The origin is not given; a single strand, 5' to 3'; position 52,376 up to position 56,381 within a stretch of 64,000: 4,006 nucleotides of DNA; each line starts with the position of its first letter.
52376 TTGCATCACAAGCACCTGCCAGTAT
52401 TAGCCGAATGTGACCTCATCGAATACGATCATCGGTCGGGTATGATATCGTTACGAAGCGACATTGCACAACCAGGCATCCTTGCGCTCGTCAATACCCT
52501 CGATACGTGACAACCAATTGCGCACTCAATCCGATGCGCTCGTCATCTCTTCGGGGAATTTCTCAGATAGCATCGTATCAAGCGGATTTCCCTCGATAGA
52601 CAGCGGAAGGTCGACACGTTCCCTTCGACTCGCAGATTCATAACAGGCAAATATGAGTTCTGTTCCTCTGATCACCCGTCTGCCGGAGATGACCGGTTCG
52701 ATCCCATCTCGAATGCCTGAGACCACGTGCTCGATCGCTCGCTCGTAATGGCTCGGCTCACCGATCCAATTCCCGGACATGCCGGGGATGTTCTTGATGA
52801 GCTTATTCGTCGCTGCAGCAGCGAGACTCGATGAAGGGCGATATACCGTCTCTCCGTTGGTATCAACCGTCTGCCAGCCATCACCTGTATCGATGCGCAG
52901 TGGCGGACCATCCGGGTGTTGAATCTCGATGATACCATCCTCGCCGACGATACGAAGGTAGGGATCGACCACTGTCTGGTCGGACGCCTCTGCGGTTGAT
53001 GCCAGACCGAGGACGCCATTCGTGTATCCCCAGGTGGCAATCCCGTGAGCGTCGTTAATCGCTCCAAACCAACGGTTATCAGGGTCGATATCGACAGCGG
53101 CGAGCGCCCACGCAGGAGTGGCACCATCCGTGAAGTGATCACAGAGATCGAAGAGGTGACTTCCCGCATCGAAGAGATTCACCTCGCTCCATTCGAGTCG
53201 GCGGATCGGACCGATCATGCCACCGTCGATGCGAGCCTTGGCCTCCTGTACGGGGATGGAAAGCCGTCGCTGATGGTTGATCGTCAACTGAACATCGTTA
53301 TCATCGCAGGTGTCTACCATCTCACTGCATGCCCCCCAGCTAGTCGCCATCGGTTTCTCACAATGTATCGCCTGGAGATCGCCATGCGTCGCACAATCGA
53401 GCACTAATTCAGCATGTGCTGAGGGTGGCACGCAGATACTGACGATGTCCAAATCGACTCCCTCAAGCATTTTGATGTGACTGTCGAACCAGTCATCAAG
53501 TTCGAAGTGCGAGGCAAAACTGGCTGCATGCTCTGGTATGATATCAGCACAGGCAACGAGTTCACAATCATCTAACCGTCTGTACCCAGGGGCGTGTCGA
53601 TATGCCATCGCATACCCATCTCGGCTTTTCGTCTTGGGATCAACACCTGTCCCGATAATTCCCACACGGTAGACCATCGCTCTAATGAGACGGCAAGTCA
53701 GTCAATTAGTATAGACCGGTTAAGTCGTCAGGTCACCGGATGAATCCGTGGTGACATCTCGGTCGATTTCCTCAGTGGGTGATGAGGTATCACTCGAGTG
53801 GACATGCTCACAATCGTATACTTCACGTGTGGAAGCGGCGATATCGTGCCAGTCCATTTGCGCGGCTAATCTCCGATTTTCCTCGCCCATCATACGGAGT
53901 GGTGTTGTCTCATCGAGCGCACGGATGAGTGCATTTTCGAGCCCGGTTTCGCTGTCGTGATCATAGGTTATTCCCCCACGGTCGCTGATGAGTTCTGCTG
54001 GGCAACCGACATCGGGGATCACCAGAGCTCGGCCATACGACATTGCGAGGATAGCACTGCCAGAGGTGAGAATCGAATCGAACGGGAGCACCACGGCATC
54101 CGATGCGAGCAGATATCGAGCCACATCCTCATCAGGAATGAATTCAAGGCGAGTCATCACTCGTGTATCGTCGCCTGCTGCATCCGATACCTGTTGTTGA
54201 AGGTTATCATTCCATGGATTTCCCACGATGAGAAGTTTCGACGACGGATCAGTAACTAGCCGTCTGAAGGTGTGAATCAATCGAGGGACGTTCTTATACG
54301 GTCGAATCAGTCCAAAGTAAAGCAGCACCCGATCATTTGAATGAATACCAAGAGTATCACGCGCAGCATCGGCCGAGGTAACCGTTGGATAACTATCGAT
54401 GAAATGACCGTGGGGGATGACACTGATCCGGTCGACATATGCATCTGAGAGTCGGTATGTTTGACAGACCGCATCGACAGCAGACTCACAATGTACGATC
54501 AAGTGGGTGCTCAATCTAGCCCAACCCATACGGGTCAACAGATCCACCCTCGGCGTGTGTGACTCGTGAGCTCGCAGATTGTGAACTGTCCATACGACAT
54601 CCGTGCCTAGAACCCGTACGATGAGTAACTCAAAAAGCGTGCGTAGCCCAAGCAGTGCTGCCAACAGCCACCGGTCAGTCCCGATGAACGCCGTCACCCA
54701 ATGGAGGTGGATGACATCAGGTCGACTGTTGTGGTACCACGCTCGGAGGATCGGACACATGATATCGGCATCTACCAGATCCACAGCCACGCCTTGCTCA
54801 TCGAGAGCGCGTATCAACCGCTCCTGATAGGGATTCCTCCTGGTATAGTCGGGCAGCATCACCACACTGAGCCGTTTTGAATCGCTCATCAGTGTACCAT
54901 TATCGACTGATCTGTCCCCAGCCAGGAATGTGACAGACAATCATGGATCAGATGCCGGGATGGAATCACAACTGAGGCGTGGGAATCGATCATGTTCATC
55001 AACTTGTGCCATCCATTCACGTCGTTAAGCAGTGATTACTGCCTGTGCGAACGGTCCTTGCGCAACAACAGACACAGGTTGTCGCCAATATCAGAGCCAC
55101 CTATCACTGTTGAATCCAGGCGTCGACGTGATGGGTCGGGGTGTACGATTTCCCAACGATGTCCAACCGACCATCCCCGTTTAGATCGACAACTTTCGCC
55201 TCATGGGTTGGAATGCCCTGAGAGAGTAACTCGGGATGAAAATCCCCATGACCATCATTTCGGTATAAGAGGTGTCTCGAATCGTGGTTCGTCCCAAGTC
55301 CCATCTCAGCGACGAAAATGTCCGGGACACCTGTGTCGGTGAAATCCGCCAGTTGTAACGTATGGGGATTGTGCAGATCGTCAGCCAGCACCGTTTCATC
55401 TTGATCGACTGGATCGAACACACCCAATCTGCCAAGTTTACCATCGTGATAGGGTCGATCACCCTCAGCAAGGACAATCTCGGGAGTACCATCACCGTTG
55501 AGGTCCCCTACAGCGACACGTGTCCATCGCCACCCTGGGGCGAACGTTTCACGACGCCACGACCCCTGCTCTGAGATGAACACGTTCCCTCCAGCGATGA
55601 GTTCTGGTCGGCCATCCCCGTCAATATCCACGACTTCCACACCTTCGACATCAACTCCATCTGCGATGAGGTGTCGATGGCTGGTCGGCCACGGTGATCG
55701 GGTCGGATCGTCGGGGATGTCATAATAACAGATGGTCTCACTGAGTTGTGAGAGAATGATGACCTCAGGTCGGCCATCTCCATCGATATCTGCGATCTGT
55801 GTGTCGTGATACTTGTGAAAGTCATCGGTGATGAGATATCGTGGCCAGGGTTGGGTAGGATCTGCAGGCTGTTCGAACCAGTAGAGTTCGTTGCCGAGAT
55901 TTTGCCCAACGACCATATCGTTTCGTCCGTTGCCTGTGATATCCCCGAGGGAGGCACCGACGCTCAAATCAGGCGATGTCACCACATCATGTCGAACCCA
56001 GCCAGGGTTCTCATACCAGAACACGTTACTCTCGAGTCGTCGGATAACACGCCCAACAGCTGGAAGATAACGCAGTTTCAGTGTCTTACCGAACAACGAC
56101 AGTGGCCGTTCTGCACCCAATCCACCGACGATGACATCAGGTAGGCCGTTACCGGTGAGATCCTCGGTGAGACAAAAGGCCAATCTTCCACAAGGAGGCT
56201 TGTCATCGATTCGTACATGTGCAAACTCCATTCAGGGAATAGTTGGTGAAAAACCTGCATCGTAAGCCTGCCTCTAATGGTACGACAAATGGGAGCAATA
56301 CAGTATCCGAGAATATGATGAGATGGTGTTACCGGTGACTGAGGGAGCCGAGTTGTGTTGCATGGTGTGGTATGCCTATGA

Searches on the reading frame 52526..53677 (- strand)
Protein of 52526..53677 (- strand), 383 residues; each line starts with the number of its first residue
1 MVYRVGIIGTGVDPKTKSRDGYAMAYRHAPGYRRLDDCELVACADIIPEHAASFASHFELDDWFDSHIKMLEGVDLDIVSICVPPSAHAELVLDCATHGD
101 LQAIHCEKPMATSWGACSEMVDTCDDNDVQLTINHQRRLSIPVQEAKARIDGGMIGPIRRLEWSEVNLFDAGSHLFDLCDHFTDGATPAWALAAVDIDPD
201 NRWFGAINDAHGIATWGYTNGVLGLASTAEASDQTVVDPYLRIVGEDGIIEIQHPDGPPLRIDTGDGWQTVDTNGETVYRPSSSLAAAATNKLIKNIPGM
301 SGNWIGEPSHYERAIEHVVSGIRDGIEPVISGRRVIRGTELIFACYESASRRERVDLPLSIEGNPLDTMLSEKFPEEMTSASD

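Call 75: search_protein_families(library=pfam, proteins=[window:52526-53677:-], max_evalue=0.00001)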
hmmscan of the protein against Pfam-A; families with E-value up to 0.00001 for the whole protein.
window:52526-53677:- (383 aa): 3 families
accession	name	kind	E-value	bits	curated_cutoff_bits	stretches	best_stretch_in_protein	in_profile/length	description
PF01408.29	GFO_IDH_MocA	-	1.1e-18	68.4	24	1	22-135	10-120/120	Oxidoreductase family, NAD-binding Rossmann fold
PF02894.22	GFO_IDH_MocA_C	-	2.2e-09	37.9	22.9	1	168-357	43-218/218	Oxidoreductase family, C-terminal alpha/beta domain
PF22725.1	GFO_IDH_MocA_C3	-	8.9e-06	26.1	27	0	168-251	46-124/124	GFO/IDH/MocA C-terminal domain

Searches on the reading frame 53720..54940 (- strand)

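Call 75: search_protein_families(library=pfam, proteins=[window:53720-54940:-], max_evalue=0.00001)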
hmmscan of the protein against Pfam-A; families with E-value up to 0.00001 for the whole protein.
window:53720-54940:- (406 aa): 2 families
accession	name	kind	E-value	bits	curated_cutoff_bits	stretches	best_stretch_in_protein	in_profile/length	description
PF00534.26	Glycos_transf_1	-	1.8e-14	54.1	26.4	1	192-356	4-170/172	Glycosyl transferases group 1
PF13692.12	Glyco_trans_1_4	-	5.3e-14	53.1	27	1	204-343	2-141/142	Glycosyl transferases group 1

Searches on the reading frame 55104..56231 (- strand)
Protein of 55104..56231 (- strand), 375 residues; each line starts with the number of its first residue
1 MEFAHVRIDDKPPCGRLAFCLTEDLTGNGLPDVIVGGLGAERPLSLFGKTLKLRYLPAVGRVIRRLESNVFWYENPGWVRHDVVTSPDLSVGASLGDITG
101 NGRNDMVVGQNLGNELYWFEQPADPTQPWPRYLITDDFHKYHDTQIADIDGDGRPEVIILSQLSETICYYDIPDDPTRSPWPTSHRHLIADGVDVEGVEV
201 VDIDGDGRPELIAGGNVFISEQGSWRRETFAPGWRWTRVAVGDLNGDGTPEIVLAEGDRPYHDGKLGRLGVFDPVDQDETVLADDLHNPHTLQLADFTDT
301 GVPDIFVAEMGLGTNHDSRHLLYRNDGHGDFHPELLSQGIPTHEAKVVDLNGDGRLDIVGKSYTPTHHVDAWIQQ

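Call 75: search_protein_families(library=pfam, proteins=[window:55104-56231:-], max_evalue=0.00001)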
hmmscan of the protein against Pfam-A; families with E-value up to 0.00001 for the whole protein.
window:55104-56231:- (375 aa): 3 families
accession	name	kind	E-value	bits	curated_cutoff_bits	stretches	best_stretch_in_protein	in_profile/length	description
PF13517.12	FG-GAP_3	-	2.5e-31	108.5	26.9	2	97-158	1-60/61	FG-GAP-like repeat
PF01839.29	FG-GAP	-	3.3e-20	72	22.1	0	236-259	2-25/37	FG-GAP repeat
PF16743.10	PliI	-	4.5e-06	26.8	27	0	194-213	58-77/123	Periplasmic lysozyme inhibitor of I-type lysozyme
